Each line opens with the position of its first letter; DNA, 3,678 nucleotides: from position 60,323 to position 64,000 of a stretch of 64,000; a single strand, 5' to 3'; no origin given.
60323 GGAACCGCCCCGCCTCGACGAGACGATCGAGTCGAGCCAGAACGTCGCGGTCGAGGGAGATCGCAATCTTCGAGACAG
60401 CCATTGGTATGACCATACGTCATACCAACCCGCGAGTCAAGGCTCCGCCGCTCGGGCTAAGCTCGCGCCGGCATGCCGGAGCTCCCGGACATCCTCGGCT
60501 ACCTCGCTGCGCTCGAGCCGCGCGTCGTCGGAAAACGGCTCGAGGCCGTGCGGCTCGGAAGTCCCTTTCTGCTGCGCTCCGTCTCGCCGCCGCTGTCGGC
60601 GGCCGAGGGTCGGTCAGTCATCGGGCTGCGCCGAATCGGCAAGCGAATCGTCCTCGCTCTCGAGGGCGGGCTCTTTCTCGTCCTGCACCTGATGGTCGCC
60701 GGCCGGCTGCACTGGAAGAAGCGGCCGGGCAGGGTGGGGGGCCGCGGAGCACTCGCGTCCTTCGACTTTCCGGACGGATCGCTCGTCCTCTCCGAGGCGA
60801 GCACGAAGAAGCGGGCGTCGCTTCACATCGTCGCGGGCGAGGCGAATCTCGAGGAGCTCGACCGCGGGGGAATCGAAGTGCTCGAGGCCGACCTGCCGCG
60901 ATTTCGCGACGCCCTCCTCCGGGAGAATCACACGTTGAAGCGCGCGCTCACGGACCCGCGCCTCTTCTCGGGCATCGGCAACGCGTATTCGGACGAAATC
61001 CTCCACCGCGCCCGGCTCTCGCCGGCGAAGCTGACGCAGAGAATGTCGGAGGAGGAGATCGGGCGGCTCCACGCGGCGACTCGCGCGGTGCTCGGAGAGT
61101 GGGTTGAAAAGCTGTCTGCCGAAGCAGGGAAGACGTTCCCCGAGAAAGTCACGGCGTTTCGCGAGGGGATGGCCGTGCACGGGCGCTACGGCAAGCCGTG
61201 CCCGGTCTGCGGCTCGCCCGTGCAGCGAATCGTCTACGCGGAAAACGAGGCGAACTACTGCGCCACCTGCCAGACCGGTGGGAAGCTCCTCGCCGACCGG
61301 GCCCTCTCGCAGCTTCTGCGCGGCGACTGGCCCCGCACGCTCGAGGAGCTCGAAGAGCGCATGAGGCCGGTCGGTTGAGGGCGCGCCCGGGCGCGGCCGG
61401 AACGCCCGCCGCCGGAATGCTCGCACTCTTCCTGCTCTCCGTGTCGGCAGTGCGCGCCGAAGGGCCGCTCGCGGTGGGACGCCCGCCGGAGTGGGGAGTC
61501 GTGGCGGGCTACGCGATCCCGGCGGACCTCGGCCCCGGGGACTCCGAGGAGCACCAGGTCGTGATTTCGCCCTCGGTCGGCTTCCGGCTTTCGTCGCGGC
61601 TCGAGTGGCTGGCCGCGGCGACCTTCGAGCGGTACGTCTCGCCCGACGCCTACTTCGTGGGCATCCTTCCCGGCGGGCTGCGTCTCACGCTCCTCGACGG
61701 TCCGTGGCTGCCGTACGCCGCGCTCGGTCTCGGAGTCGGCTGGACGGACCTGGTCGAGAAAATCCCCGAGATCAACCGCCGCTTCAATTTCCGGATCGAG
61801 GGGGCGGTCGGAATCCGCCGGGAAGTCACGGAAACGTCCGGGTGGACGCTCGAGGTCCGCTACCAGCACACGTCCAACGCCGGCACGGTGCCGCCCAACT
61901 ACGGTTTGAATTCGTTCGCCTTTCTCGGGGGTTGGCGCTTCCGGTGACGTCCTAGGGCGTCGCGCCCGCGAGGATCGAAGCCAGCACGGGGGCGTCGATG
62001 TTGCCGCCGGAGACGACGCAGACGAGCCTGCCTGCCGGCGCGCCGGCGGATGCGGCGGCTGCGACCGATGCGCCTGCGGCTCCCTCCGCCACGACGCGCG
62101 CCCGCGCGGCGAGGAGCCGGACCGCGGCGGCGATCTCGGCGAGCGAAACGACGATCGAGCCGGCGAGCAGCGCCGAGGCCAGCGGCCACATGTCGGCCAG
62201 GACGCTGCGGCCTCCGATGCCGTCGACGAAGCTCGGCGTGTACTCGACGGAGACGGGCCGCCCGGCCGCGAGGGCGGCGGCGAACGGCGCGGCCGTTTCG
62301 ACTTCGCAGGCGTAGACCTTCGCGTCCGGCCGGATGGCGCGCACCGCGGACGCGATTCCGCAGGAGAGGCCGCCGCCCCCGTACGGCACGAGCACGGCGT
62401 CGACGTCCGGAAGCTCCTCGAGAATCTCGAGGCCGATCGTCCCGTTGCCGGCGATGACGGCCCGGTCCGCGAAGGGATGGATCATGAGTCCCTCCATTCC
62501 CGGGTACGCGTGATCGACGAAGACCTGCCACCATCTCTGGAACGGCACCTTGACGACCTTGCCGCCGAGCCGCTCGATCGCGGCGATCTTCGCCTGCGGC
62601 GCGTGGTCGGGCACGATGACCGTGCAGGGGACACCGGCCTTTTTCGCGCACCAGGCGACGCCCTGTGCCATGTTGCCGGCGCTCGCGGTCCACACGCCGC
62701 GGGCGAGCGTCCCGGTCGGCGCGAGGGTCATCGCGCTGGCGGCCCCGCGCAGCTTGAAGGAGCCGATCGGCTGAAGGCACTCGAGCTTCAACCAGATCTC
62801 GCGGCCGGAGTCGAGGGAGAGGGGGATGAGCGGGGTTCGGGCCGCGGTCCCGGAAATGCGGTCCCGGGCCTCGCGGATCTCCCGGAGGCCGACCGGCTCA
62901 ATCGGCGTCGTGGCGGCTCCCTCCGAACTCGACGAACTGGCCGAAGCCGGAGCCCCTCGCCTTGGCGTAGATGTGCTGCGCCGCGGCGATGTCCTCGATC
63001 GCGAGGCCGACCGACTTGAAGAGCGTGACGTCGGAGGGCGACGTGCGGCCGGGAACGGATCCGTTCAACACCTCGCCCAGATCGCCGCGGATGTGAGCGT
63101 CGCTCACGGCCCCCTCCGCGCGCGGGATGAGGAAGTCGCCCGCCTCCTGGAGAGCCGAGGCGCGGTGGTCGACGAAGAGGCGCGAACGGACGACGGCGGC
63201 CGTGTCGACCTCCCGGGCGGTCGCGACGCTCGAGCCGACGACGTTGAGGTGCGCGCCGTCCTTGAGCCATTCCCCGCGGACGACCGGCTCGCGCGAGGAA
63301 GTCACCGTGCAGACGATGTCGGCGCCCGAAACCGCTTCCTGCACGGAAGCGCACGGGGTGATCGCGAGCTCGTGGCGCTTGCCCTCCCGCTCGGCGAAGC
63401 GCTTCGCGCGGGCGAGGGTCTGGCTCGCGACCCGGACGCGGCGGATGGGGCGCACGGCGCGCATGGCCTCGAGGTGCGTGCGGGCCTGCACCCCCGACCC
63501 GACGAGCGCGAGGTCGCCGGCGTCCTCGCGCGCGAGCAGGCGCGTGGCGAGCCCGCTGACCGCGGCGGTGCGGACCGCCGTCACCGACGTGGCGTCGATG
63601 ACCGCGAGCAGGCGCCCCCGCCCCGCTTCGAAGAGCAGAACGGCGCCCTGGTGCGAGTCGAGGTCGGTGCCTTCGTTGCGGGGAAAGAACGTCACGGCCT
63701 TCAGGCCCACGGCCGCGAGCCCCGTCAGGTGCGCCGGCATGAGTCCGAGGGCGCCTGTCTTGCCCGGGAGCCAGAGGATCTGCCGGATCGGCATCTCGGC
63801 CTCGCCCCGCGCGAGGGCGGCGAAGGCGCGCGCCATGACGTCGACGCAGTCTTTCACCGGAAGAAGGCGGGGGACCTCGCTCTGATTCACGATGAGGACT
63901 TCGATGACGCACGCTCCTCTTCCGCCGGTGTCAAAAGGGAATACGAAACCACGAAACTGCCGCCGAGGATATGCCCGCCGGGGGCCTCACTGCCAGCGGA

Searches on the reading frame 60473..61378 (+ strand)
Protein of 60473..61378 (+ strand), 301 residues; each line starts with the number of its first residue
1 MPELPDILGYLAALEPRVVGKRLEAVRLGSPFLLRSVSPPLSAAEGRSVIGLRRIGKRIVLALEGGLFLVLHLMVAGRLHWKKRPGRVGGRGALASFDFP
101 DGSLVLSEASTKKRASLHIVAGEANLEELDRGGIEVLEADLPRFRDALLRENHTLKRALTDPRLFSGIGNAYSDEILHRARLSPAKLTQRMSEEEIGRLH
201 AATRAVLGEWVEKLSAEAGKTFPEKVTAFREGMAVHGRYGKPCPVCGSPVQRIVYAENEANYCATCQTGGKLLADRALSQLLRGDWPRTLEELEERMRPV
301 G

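Call 33: search_protein_families(library=pfam, proteins=[window:60473-61378:+], max_evalue=0.0001)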
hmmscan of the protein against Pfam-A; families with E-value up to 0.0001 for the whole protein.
window:60473-61378:+ (301 aa): 3 families
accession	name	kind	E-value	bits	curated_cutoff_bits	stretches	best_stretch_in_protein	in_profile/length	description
PF06831.19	H2TH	-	4.3e-15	55.9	34.7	1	141-212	12-83/93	Formamidopyrimidine-DNA glycosylase H2TH domain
PF01149.29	Fapy_DNA_glyco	-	6.5e-14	53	25.5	1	1-85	1-88/117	Formamidopyrimidine-DNA glycosylase N-terminal domain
PF06827.20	zf-FPG_IleRS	-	6.2e-07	29.6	21.3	1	240-268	1-29/30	Zinc finger found in FPG and IleRS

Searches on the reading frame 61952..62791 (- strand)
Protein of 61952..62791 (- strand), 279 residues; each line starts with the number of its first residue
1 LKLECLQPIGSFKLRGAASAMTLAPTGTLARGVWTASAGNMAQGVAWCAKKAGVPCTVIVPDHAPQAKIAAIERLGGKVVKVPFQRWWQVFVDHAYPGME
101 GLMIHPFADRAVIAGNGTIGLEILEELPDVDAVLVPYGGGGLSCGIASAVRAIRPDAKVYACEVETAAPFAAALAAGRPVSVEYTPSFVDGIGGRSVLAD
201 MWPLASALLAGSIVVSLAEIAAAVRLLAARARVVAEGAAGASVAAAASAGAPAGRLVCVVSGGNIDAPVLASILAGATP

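Call 33: search_protein_families(library=pfam, proteins=[window:61952-62791:-], max_evalue=0.0001)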
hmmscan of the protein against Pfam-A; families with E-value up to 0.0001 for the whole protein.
window:61952-62791:- (279 aa): 1 family
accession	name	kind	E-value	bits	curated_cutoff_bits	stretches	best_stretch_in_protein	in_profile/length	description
PF00291.31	PALP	-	3.7e-62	210.8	35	1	2-262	27-295/295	Pyridoxal-phosphate dependent enzyme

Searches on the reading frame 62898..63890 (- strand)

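Call 32: search_protein_families(library=pfam, proteins=[window:62898-63890:-], max_evalue=0.0001)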
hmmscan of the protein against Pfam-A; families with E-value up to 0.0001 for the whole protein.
window:62898-63890:- (330 aa): 2 families
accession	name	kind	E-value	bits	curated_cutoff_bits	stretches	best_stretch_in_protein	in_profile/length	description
PF02423.21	OCD_Mu_crystall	-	1.7e-81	274.1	24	1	3-313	8-312/314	Ornithine cyclodeaminase/mu-crystallin family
PF01488.26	Shikimate_DH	-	8.3e-08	32.8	24.3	1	124-214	12-100/138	Shikimate / quinate 5-dehydrogenase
